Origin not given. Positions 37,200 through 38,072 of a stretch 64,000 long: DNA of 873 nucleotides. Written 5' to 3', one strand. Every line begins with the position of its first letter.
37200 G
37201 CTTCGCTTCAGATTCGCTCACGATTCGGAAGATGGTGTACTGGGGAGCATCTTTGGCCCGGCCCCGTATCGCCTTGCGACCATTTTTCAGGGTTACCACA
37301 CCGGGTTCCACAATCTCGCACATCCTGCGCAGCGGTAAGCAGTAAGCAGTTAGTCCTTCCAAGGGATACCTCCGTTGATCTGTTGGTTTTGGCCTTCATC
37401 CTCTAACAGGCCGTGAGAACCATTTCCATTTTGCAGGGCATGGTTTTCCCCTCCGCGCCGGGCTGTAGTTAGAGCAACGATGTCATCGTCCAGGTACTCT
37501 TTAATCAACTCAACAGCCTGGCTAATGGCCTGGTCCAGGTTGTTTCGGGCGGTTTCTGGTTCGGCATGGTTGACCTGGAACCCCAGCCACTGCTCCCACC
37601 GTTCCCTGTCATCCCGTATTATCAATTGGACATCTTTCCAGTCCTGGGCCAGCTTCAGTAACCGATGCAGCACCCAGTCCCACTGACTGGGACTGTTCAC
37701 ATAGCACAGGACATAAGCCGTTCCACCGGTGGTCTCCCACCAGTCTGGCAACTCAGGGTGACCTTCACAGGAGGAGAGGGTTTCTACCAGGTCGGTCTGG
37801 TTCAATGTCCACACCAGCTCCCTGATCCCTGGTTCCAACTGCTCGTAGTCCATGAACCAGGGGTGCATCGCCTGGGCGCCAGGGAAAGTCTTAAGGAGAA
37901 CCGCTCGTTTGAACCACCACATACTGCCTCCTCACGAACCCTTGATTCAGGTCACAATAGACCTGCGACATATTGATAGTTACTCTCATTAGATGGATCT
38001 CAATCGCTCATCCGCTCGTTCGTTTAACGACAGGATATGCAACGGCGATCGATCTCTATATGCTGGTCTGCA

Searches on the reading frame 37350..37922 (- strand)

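Call 3: search_protein_families(library=pfam, proteins=[window:37350-37922:-], max_evalue=0.1)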
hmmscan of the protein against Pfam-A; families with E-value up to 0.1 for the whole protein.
window:37350-37922:- (190 aa): 0 families

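Call 4: search_protein_families(library=padloc, proteins=[window:37350-37922:-], max_evalue=0.1)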
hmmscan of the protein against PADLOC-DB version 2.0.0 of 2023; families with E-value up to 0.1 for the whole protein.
window:37350-37922:- (190 aa): 1 family
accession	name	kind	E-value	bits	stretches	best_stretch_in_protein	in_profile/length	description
PDLC02194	Hhe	-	0.00055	15.2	1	57-155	57-161/1911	-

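Call 5: search_protein_families(library=ncbifam, proteins=[window:37350-37922:-], max_evalue=0.1)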
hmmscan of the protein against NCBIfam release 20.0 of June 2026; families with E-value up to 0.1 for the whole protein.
window:37350-37922:- (190 aa): 1 family
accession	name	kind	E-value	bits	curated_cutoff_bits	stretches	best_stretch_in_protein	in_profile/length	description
NF003267.0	PRK04235.1-6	equivalog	0.061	13.1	190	0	28-89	22-84/196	hypothetical protein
